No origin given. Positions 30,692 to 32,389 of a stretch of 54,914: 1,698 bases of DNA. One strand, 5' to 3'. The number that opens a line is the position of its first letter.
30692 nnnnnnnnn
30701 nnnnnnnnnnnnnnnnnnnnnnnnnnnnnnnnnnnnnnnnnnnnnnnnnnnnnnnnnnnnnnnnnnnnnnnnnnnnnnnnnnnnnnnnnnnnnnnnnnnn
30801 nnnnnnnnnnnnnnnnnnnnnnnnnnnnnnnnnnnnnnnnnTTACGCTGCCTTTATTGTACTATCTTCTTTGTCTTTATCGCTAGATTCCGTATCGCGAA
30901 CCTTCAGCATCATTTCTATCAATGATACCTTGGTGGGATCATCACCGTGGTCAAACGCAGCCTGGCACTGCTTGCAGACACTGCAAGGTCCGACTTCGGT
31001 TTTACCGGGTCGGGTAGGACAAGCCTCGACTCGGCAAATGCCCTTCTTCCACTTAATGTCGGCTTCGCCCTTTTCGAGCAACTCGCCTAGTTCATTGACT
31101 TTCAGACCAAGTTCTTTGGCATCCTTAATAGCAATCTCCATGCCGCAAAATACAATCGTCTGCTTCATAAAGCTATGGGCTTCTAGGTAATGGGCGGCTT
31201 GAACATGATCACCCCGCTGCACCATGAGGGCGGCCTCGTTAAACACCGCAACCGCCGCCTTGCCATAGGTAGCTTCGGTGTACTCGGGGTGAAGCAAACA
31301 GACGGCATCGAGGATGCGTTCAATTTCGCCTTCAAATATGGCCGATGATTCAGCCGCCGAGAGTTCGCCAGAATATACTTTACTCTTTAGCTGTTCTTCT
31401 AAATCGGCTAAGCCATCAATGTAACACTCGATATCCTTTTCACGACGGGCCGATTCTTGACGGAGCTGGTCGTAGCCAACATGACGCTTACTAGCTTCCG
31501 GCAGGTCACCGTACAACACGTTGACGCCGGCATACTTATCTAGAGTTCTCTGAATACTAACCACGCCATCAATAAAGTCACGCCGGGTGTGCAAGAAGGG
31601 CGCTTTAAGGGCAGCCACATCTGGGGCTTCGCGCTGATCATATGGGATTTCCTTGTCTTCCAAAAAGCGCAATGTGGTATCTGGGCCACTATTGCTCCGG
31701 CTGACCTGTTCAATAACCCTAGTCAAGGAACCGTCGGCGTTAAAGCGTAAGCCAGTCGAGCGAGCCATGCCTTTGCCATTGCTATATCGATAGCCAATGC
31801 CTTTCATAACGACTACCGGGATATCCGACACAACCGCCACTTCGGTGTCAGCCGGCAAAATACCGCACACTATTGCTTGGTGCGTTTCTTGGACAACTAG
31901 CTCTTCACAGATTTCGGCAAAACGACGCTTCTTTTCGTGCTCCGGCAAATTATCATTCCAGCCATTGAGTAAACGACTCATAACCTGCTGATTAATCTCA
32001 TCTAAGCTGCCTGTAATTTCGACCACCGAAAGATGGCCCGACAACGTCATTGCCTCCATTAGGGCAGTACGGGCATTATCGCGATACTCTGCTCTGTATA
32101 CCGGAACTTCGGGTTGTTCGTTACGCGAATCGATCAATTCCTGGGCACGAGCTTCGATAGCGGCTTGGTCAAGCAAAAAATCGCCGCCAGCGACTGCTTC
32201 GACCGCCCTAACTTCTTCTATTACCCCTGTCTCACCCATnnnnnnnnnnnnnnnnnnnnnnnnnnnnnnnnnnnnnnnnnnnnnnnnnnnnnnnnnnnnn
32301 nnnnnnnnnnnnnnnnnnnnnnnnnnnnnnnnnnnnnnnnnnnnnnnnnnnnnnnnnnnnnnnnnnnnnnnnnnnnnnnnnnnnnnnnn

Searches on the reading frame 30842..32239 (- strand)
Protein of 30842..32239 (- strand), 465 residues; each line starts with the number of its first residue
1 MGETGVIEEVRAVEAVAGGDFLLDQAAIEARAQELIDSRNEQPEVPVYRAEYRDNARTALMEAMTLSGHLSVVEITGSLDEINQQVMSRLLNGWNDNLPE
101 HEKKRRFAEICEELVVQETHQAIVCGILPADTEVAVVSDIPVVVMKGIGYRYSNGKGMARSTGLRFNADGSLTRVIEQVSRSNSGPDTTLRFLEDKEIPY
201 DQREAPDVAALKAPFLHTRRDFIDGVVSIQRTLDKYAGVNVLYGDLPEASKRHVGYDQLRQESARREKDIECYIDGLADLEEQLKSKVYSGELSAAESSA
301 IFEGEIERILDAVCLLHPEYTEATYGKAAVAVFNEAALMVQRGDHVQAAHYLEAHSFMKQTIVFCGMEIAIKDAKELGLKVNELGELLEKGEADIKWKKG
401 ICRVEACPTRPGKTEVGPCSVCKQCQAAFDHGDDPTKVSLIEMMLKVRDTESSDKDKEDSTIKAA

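Call 5: search_protein_families(library=pfam, proteins=[window:30842-32239:-], max_evalue=0.1)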
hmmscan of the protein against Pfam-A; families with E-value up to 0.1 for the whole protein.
window:30842-32239:- (465 aa): 0 families

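Call 6: search_protein_families(library=ncbifam, proteins=[window:30842-32239:-], max_evalue=0.1)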
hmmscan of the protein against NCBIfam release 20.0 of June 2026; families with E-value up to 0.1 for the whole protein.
window:30842-32239:- (465 aa): 0 families

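Call 7: find_homologous_proteins(query=window:30842-32239:-)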
Query window:30842-32239:- (465 aa): 58 proteins with E <= 0.001 among 8000 candidates.
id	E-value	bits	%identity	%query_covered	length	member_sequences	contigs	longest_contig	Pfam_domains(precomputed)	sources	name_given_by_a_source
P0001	4.4e-294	993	96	100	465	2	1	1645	-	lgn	-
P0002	2.5e-269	912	87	100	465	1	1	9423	-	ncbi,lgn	-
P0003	6.1e-237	805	77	100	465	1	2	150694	-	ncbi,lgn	-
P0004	5.1e-164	565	58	95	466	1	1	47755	-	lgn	-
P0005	1.6e-159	550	56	99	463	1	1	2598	-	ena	-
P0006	2.0e-159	549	59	91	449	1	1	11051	-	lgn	-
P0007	2.1e-156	539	55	100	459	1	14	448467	-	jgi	jgi:hypothetical protein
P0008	4.7e-148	512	55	93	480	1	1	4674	-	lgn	-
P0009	1.0e-147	511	53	100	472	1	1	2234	-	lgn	-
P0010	4.6e-147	509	54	91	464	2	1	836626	-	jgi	-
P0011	2.8e-144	499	55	91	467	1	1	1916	-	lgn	-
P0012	3.1e-144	499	53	93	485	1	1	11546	-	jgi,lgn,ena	-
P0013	3.9e-141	489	52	90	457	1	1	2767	-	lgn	-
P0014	6.3e-139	482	55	89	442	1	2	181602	-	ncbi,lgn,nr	ncbi:MAG TPA: hypothetical protein VLF39_04515 [Candidatus Saccharimonadales bacterium]|nr:hypotheti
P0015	5.1e-136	472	52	89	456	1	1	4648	-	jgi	jgi:hypothetical protein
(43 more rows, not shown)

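Call 10: find_related_loci(query=A1, collection=genome_contigs, flank=4000)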
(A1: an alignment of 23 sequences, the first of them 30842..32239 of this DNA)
Query A1 (465 aa) in genome_contigs; peptide patterns used: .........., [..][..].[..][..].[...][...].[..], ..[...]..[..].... (x = any residue, [..] = any of these).
138 stretches matched a pattern; 50 encode a relative of the query (tblastn E <= 1e-3); 48 distinct loci.
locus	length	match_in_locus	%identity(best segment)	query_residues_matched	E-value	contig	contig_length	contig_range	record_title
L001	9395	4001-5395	77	1-465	0e+0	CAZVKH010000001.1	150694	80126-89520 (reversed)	MAG TPA_asm: uncultured Candidatus Saccharibacteria bacterium isolate SRP296810_co1_118 genome assembly, contig: NODE_97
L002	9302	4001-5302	49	22-451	5e-142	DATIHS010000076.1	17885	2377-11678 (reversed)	MAG TPA_asm: Patescibacteria group bacterium isolate SMAG_U15644 k141_548083, whole genome shotgun sequence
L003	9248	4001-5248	52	22-436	3e-136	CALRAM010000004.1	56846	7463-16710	MAG: uncultured Candidatus Saccharimonas sp. isolate RH-20apr16-349 genome assembly, contig: RH-20APR16-C647, whole geno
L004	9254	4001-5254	50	19-437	4e-133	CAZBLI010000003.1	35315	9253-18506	MAG TPA_asm: uncultured Candidatus Saccharibacteria bacterium isolate binchicken_co118_5 genome assembly, contig: NODE_1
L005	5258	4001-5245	49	28-440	3e-127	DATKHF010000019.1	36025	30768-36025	MAG TPA_asm: Candidatus Saccharimonadales bacterium isolate SMAG_U14570 k141_92032, whole genome shotgun sequence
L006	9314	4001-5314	47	14-449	9e-122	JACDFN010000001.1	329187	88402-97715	MAG: Candidatus Saccharibacteria bacterium isolate MGR_bin387 SD2905_NODE_2_length_329187_cov_2.685598, whole genome sho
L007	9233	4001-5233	45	21-430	2e-110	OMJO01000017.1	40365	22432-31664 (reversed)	bacterium isolate AM_1205 genome assembly, contig: k99_339079, whole genome shotgun sequence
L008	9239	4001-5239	46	22-436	2e-108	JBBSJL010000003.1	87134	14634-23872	MAG: Candidatus Saccharimonadales bacterium isolate LS4_metabat2.004 LS4_metabat2.004_K_1319581_L_87134_cov_16.3259, who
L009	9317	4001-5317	43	23-458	3e-104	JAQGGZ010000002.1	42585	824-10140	MAG: Candidatus Saccharibacteria bacterium isolate RYN_420 scaffold_2355082, whole genome shotgun sequence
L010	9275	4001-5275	41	13-436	1e-103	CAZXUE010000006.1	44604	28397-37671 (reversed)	MAG TPA_asm: uncultured Candidatus Saccharibacteria bacterium isolate SRP285395_co1_531 genome assembly, contig: NODE_10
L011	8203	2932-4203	39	19-439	4e-96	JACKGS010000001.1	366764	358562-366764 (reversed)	MAG: Candidatus Nomurabacteria bacterium isolate HK-STAS-PATE-44 HK-STAS-PATE-44_1, whole genome shotgun sequence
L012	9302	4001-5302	38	14-446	1e-91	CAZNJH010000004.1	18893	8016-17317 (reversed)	MAG TPA_asm: uncultured Candidatus Saccharibacteria bacterium isolate SRP296810_co1_348 genome assembly, contig: NODE_29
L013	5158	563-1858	36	1-430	6e-90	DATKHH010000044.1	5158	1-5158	MAG TPA_asm: Candidatus Saccharimonadia bacterium isolate SMAG_U14572 k141_185930, whole genome shotgun sequence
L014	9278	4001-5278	54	23-454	9e-147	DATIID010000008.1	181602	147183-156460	MAG TPA_asm: Candidatus Saccharimonadales bacterium isolate SMAG_U15655 k141_157806, whole genome shotgun sequence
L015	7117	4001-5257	38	15-432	2e-81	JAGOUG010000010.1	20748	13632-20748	Candidatus Saccharibacteria bacterium isolate Gw_Eff_bin_463 Gw_Eff_5322_length_20748_cov_4.750691, whole genome shotgun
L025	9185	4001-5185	33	16-408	3e-51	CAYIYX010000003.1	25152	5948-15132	MAG TPA_asm: uncultured Candidatus Saccharibacteria bacterium isolate ERP123247_co1_16 genome assembly, contig: NODE_119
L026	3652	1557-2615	33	20-369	1e-47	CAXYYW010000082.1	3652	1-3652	MAG: uncultured bacterium isolate ERR13599001_concoct_77 genome assembly, contig: ERZ24875814.9561, whole genome shotgun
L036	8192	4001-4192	47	377-440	2e-16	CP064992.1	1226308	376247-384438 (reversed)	MAG: Candidatus Saccharibacteria bacterium isolate Hirt_18-Q3-R61-65_BATAC.98_uni chromosome, complete genome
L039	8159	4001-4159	61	394-446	9e-16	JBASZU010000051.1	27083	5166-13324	MAG: Candidatus Saccharimonadales bacterium isolate MFD10491_ilm_asm_bin31 k127_50642, whole genome shotgun sequence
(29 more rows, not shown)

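Call 25: predict_structure(alignment_id=A1)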
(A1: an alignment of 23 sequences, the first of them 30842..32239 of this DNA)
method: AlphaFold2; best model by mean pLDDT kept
length: 465 residues; sequences in the alignment: 23
mean_pLDDT: 81.5   pTM: 0.76
mean pLDDT of the five models: 81.5, 81.5, 80.7, 79.4, 79.0
residues with pLDDT >= 90: 175; 70-90: 215; 50-70: 31; < 50: 44
segments of 3 or more residues with pLDDT < 50: 1-13, 363-369, 448-465
pLDDT, mean of each block of 10 residues (from residue 1): 37 48 81 93 79 87 84 93 91 88 94 96 92 94 74 85 95 95 91 92 93 91 91 91 86 88 91 92 89 85 88 89 86 88 84 83 43 68 79 77 80 78 80 65 49 45 44
secondary structure, 60 per line:
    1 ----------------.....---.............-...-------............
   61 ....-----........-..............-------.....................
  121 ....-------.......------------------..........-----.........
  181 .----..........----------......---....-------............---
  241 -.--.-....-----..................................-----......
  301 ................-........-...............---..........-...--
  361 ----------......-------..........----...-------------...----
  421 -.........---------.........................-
elements in order: H25-37 H49-64 E70-77 H79-92 H100-124 E132-138 E157-166 E172-181 H186-195 H206-211 E215-218 H226-237 H247-250 H256-289 H295-316 H318-325 H327-341 H345-354 H371-376 H384-393 E398-400 E414-416 H423-430 H440-464

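Call 28: fold_search(model_id=the predicted structure, library=pdb)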
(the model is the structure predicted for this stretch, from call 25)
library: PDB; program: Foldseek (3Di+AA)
matches with E <= 10: 696; with E <= 0.001: 0
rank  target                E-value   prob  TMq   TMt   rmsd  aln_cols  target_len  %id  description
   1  9xps_5                1.1e-01  0.14  0.08  0.15  16.7       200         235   10  The neck structure of the Phage Phikz (released 2026-02-11)
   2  9xps_3                2.0e-01  0.11  0.08  0.14  16.3       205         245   10  The neck structure of the Phage Phikz (released 2026-02-11)
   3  9xps_1                2.3e-01  0.47  0.08  0.16  10.5       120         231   11  The neck structure of the Phage Phikz (released 2026-02-11)
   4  9grn_D                2.6e-01  0.10  0.14  0.14  17.6       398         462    8  Crystal structure of the engineered C-terminal phosphatase domain from Saccharomyces cerevisiae Vip1 (apo, loop deleti (released 2025-02-26)
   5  9t0n                  3.0e-01  0.14  0.13  0.18  18.1       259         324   11  Crystal structure of TagF (ACIAD2683) from Acinetobacter baylyi ADP1 (released 2025-11-12)
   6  8h2t_B                3.7e-01  0.07  0.10  0.10  18.8       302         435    8  Cryo-EM structure of IadD/E dioxygenase bound with IAA (released 2023-06-14)
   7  4y0u_D                3.9e-01  0.13  0.12  0.19  19.6       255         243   12  Crystal Structure of 6Alpha-Hydroxymethylpenicillanate Complexed with OXA-58, a Carbapenem hydrolyzing Class D betalac (released 2016-01-13)
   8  5t0z_A                3.9e-01  0.11  0.11  0.23  13.8       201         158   11  PelC from Geobacter metallireducens (released 2017-03-15)
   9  3znt                  4.7e-01  0.18  0.12  0.20  14.3       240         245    8  Crystal structure of OXA-24 class D beta-lactamase with tazobactam (released 2014-01-08)
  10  6ph4_B                4.9e-01  0.10  0.13  0.13  26.1       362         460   13  Full length LOV-PAS-HK construct from the LOV-HK sensory protein from Brucella abortus (light-adapted, construct 15-48 (released 2020-12-30)
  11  4f94                  5.1e-01  0.20  0.12  0.20  14.1       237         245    7  Structure of the Class D Beta-Lactamase OXA-24 K84D in Acyl-Enzyme Complex with Oxacillin (released 2013-08-14)
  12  5t0z_B                5.1e-01  0.08  0.11  0.21  14.2       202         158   12  PelC from Geobacter metallireducens (released 2017-03-15)
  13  4x56                  5.4e-01  0.18  0.12  0.20  14.1       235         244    8  Structure of the class D Beta-Lactamase OXA-160 V130D in Acyl-Enzyme Complex with Ceftazidime (released 2015-03-11)
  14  4x53                  5.6e-01  0.14  0.12  0.19  14.6       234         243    9  Structure of the class D Beta-Lactamase OXA-160 V130D in Acyl-Enzyme Complex with Aztreonam (released 2015-03-11)
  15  6v4w_B                5.6e-01  0.11  0.08  0.13  14.0       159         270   16  The crystal structure of a beta-lactamase from Chitinophaga pinensis DSM 2588 (released 2019-12-18)
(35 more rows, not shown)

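Call 44: search_protein_families(library=pfam, proteins=[L036:2696-4342:+, L026:1371-3080:+], max_evalue=0.1)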
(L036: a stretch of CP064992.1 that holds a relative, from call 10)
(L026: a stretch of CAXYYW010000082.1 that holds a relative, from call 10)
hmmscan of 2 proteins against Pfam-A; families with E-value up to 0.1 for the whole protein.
L036:2696-4342:+ (548 aa): 0 families

L026:1371-3080:+ (569 aa): 0 families

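Call 52: search_solved_structures(query=A1, max_evalue=10)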
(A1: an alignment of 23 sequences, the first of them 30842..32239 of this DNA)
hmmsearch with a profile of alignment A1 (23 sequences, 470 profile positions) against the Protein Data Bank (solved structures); distinct sequences matched with E-value up to 10: 7.
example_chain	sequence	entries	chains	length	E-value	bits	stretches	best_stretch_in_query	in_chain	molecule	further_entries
9taq_A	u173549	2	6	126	0.23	13.3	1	323-364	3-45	De novo photoenzyme variant ABLE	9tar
9tas_A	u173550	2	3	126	0.28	13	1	323-364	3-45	De novo photoenzyme photoABLE1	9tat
6w6x_A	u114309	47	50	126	0.36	12.6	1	323-362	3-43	De novo designed ABLE protein | De novo designed ABLE | D-ABLE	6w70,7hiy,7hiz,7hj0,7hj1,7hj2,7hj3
6x8n_A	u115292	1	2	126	0.37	12.6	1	323-363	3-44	De novo designed ABLE protein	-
9tau_A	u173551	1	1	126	0.43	12.4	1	323-363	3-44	De novo photoenzyme variant ABLE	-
6cp0_A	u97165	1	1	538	0.84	11.4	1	260-301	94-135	SdcA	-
9tav_A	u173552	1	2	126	1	11.1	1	323-384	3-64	De novo photoenzyme photoABLE2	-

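Call 53: fold_search(model_id=the predicted structure, library=viral)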
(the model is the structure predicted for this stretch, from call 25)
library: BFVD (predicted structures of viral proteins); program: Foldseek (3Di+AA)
matches with E <= 10: 628; with E <= 0.001: 0
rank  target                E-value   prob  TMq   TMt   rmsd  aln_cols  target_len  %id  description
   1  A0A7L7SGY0            9.4e-02  0.23  0.12  0.22  14.5       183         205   14  (no name in the UniProt tables at hand)
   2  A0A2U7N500            9.9e-02  0.35  0.10  0.16  17.2       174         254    8  Uncharacterized protein [Pseudomonas phage PspYZU05]
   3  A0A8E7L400            1.0e-01  0.13  0.10  0.17  15.4       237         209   12  (no name in the UniProt tables at hand)
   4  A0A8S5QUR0            1.5e-01  0.57  0.13  0.37   9.1       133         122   17  Uncharacterized protein [Siphoviridae sp. ctf4O12]
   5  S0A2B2                1.5e-01  0.33  0.12  0.25  11.6       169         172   12  Uncharacterized protein [Cellulophaga phage phi18:3]
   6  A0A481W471            1.8e-01  0.13  0.09  0.14  15.7       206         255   11  Virion structural protein [Pseudomonas phage Psa21]
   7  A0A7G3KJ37            2.0e-01  0.06  0.08  0.05  22.4       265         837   14  RdRp (Fragment) [Phakopsora virgavirus A]
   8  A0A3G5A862            2.1e-01  0.69  0.14  0.28   6.2       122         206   16  Uncharacterized protein [Hyperionvirus sp.]
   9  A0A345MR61            2.2e-01  0.06  0.09  0.11  25.7       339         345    9  (no name in the UniProt tables at hand)
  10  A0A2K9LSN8            2.3e-01  0.06  0.09  0.09  22.1       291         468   12  ATP-dependent helicase Rep [uncultured virus]
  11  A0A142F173            2.7e-01  0.30  0.08  0.30  14.7       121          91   10  PTS sucrose transporter subunit IIABC-like protein [Bacillus phage Shbh1]
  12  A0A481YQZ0            2.8e-01  0.18  0.15  0.25  15.9       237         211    8  Uncharacterized protein [Marseillevirus LCMAC101]
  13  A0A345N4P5            2.8e-01  0.07  0.09  0.14  18.9       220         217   12  (no name in the UniProt tables at hand)
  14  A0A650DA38            2.9e-01  0.30  0.14  0.24  39.3       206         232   10  (no name in the UniProt tables at hand)
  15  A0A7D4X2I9            2.9e-01  0.08  0.09  0.12  16.5       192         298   11  (no name in the UniProt tables at hand)
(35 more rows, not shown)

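Call 55: search_protein_representatives(alignment_id=A1)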
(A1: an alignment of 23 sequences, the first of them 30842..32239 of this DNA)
Query: 23 sequences, 470 profile positions. Proteins with E-value up to 0.001 (for the whole library): 456; up to 1e-10: 248; up to 1e-30: 81. The best 150 are listed.
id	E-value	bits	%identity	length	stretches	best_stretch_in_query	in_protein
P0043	1.1e-176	604.6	-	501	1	7-450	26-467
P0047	1.4e-175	600.9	-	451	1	2-438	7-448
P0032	3.7e-174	596.3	-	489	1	17-464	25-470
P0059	1.2e-170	584.7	-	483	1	4-451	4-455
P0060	3.6e-164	563.3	-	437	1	10-438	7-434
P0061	1.7e-163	561.1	-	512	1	10-457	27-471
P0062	2.3e-163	560.7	-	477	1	27-454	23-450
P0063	3.4e-158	543.6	-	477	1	11-462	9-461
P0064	1.4e-156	538.3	-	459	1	16-445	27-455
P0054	1.4e-154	531.7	-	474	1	19-454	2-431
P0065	2.5e-153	527.6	-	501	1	12-448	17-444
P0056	6.0e-152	523.0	-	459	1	11-461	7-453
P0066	2.0e-148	511.4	-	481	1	30-447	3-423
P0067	2.5e-148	511.1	-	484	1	8-397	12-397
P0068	2.1e-147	508.1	-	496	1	8-445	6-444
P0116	7.2e-42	160.1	-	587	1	52-395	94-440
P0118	1.5e-37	145.8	-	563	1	47-434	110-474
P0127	9.7e-34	133.3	-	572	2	163-392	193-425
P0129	1.8e-31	125.8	-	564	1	127-447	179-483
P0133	4.1e-30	121.3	-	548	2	164-432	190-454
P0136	6.8e-28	114.0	-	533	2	331-454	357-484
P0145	3.7e-26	108.3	-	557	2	210-380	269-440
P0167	3.1e-23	98.6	-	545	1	392-451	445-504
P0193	1.7e-20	89.6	-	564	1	395-455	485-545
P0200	1.6e-19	86.4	-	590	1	396-460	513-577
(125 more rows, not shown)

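Call 56: search_protein_families(library=pfam, proteins=[P0116, P0118, P0127, P0129, P0133, P0136, P0145, P0167, P0193, P0200], max_evalue=0.01)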
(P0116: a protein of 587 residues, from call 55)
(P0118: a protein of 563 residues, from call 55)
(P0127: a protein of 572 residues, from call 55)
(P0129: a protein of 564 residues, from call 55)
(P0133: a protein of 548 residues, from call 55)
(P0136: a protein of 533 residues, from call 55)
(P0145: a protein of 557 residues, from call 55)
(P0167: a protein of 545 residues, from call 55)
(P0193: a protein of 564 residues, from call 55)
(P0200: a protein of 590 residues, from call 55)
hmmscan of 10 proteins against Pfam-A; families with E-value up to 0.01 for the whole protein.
P0116 (587 aa): 0 families

P0118 (563 aa): 0 families

P0127 (572 aa): 0 families

P0129 (564 aa): 0 families

P0133 (548 aa): 0 families

P0136 (533 aa): 0 families

P0145 (557 aa): 0 families

P0167 (545 aa): 0 families

P0193 (564 aa): 0 families

P0200 (590 aa): 1 family
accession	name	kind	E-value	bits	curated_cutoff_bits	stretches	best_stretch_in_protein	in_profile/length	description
PF06816.18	NOD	-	0.0045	16.8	20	1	225-255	3-32/56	NOTCH protein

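Call 72: search_protein_families(library=phrogs, proteins=[window:30842-32239:-, L036:2696-4342:+], max_evalue=0.01)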
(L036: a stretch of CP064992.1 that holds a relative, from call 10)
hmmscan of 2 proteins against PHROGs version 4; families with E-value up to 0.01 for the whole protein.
window:30842-32239:- (465 aa): 0 families

L036:2696-4342:+ (548 aa): 0 families

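Call 73: search_protein_families(library=padloc, proteins=[window:30842-32239:-, L036:2696-4342:+], max_evalue=0.01)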
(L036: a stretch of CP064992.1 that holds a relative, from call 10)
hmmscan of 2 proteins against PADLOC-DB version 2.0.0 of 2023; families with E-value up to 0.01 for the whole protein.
window:30842-32239:- (465 aa): 0 families

L036:2696-4342:+ (548 aa): 0 families

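Call 85: find_encoding_contigs(protein=window:30842-32239:-, flank=3000, max_places=3)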
Protein window:30842-32239:- (465 aa): 9 contigs read that carry it; 2 places shown.
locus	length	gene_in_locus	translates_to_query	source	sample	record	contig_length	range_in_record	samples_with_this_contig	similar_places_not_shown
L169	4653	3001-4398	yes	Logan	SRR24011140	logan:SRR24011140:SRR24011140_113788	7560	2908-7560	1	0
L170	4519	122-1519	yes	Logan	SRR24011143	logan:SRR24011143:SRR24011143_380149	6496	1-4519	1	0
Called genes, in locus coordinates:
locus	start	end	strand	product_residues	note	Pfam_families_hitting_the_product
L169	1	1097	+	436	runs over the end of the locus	PF04932:Wzy_C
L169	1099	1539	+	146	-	PF04138:GtrA_DPMS_TM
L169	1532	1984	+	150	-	PF01726:LexA_DNA_bind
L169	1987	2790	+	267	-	PF02673:BacA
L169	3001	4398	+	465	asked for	-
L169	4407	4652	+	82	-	?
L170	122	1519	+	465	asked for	-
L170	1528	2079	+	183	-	PF01467:CTP_transf_like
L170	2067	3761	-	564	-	PF00999:Na_H_Exchanger, PF02254:TrkA_N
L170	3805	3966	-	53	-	-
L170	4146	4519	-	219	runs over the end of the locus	PF13462:Thioredoxin_4, PF01323:DSBA, PF13743:Thioredoxin_5 (weak)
